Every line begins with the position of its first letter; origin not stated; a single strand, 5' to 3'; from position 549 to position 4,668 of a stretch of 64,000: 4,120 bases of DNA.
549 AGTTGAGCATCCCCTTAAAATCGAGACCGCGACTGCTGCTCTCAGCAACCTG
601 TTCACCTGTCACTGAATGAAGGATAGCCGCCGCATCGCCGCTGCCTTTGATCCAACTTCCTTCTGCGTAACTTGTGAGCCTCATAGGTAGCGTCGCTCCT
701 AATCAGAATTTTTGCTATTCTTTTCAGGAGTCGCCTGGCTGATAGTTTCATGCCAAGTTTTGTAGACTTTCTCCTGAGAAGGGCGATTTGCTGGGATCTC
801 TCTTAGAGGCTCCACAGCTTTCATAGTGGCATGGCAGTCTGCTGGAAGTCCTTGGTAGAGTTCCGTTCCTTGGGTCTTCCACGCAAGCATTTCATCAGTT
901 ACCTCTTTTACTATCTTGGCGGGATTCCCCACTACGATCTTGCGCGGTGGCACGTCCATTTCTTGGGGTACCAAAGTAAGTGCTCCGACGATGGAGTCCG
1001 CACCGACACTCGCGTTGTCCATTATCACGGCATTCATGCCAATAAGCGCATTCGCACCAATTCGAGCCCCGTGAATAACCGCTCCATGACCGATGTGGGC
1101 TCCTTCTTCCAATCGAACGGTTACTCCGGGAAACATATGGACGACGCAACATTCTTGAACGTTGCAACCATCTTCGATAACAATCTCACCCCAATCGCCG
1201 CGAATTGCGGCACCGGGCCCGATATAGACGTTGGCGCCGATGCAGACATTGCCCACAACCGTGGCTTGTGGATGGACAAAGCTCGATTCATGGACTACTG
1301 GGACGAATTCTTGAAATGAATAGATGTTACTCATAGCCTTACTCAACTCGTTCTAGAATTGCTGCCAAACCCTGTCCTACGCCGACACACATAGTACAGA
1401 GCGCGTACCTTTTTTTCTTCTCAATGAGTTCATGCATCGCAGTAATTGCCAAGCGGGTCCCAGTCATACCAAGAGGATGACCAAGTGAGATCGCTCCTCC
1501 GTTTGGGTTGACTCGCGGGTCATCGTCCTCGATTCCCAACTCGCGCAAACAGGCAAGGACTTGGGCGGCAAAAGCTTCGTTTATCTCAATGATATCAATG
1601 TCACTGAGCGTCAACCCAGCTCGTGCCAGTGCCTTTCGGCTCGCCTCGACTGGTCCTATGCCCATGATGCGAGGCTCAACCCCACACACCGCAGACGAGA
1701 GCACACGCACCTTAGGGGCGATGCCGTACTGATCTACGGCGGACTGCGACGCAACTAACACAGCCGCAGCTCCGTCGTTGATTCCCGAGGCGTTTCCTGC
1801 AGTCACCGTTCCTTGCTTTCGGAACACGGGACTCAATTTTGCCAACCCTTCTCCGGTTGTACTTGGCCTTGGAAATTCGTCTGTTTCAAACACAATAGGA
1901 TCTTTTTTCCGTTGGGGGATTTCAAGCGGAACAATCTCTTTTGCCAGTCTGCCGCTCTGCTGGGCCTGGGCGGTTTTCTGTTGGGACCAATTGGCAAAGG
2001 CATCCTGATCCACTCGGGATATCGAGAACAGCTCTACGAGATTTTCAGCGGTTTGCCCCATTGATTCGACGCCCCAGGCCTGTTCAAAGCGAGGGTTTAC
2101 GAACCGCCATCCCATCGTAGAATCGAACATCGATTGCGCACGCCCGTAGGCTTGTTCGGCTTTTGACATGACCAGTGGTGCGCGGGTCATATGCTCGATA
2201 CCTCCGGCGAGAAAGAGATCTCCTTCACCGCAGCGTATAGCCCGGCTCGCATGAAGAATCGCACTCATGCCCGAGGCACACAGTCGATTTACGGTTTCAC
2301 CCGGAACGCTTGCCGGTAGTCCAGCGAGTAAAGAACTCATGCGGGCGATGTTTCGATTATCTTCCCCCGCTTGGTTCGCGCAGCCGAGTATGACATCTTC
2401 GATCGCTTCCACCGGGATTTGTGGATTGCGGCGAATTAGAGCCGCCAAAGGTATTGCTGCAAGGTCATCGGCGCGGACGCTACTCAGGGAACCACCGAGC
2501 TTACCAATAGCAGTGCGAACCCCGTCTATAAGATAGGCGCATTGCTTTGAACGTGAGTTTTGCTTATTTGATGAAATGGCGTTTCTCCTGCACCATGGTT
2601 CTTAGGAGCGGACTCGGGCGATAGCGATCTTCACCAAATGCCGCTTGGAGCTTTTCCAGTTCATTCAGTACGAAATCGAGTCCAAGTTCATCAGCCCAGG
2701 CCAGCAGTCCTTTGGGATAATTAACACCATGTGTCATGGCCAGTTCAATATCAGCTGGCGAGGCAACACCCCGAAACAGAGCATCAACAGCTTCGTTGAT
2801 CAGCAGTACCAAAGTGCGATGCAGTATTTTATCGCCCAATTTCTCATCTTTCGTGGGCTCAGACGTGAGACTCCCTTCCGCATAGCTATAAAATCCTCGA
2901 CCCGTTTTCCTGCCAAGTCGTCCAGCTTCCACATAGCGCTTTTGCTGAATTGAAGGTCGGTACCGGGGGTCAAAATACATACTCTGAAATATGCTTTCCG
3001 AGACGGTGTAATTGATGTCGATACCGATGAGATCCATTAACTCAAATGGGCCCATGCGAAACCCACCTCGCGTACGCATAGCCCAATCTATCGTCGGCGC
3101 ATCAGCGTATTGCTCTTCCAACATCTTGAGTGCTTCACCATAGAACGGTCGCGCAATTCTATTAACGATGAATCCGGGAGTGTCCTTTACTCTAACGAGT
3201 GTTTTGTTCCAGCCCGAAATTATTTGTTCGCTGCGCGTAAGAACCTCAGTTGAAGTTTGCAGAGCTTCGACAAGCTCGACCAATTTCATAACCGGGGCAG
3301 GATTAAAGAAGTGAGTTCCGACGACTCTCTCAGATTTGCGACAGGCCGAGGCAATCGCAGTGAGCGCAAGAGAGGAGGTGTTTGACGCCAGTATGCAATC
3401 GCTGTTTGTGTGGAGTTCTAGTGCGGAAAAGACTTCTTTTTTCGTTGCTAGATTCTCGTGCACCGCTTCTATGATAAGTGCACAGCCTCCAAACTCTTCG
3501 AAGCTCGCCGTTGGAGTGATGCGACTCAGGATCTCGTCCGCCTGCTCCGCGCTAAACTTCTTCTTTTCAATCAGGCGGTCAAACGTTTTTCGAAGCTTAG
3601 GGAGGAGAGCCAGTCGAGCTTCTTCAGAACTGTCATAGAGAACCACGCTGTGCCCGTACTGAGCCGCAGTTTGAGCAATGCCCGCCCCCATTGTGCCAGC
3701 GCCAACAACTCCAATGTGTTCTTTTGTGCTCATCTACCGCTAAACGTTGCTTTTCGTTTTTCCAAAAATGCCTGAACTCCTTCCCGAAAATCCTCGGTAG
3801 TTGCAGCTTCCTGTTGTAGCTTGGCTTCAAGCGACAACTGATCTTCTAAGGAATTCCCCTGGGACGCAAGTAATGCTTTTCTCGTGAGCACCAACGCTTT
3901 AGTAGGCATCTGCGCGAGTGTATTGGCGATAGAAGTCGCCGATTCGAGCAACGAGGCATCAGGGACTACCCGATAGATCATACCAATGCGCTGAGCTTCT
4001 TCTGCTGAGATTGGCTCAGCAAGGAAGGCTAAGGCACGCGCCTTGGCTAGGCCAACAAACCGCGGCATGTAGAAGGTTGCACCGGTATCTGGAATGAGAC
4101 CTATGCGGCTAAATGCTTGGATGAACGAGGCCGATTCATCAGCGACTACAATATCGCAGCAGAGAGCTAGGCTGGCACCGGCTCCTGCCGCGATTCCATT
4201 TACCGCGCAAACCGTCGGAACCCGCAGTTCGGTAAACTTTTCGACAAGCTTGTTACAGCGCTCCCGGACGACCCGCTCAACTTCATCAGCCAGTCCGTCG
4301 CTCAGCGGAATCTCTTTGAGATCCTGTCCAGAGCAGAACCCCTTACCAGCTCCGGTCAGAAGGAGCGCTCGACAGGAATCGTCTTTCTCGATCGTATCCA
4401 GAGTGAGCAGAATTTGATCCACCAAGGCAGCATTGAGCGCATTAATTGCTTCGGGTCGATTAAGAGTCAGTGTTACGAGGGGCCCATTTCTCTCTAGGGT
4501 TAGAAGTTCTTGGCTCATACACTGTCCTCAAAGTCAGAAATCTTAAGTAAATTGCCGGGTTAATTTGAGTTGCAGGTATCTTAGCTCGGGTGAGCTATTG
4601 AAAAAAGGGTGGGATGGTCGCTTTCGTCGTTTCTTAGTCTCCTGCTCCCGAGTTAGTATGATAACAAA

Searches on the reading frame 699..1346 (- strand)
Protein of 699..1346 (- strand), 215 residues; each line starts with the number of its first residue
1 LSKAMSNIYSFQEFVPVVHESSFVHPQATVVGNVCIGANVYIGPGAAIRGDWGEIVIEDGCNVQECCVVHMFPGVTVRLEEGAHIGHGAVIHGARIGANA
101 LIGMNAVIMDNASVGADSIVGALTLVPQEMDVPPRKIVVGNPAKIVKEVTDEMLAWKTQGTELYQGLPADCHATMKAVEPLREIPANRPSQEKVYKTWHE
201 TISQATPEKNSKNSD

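Call 12: search_protein_families(library=pfam, proteins=[window:699-1346:-], max_evalue=0.001)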
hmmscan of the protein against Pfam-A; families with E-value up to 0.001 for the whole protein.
window:699-1346:- (215 aa): 2 families
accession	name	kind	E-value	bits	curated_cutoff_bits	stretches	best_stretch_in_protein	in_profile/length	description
PF00132.30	Hexapep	-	6.6e-18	64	27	2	93-125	1-33/36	Bacterial transferase hexapeptide (six repeats)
PF25084.1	LbH_EIF2B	-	5.8e-07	29.9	54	1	27-92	32-94/105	EIF2B subunit epsilon LbH domain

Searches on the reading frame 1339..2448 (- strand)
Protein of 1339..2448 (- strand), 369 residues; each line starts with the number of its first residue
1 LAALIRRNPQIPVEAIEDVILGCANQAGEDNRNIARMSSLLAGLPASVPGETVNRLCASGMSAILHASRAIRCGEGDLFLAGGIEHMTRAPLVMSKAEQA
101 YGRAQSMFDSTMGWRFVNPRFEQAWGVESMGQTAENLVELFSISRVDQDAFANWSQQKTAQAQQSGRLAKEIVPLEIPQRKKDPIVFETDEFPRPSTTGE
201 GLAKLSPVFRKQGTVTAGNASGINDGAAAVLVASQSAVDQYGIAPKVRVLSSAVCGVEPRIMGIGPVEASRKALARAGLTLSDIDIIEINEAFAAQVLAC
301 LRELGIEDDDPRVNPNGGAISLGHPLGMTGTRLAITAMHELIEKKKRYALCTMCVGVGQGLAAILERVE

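Call 12: search_protein_families(library=pfam, proteins=[window:1339-2448:-], max_evalue=0.001)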
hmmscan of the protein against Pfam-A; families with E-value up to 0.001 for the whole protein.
window:1339-2448:- (369 aa): 4 families
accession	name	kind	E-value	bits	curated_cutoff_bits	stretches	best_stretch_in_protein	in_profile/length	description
PF00108.29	Thiolase_N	-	3.3e-67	227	26.4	1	2-236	32-260/260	Thiolase, N-terminal domain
PF02803.24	Thiolase_C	-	1.4e-43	147.8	27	1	245-367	3-123/123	Thiolase, C-terminal domain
PF22691.2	Thiolase_C_1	-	4.2e-08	33.5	28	1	267-306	21-60/144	Thiolase C-terminal domain-like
PF00109.32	ketoacyl-synt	-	9.4e-05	22.6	20.8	1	52-89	169-206/252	Beta-ketoacyl synthase, N-terminal domain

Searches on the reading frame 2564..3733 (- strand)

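Call 12: search_protein_families(library=pfam, proteins=[window:2564-3733:-], max_evalue=0.001)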
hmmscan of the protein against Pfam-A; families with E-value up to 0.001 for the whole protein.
window:2564-3733:- (389 aa): 4 families
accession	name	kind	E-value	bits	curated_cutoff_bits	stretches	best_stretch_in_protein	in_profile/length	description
PF02737.24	3HCDH_N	-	5.5e-58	196.3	22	1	6-185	1-180/180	3-hydroxyacyl-CoA dehydrogenase, NAD binding domain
PF00725.27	3HCDH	-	4.1e-53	178.3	22.1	2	187-284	1-97/97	3-hydroxyacyl-CoA dehydrogenase, C-terminal domain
PF03446.21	NAD_binding_2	-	6.9e-06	26.6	21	1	7-120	2-95/161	NAD binding domain of 6-phosphogluconate dehydrogenase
PF03807.23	F420_oxidored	-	6.5e-05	23.9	21.6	1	7-48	2-45/94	NADP oxidoreductase coenzyme F420-dependent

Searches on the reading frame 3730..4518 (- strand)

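Call 12: search_protein_families(library=pfam, proteins=[window:3730-4518:-], max_evalue=0.001)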
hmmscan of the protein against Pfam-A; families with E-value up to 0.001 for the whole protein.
window:3730-4518:- (262 aa): 2 families
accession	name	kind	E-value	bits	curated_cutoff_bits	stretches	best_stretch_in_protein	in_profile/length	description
PF00378.25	ECH_1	-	2.3e-65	220.8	27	1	11-261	3-250/251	Enoyl-CoA hydratase/isomerase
PF16113.10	ECH_2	-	8.3e-36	124.6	27.2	2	16-199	3-186/335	Enoyl-CoA hydratase/isomerase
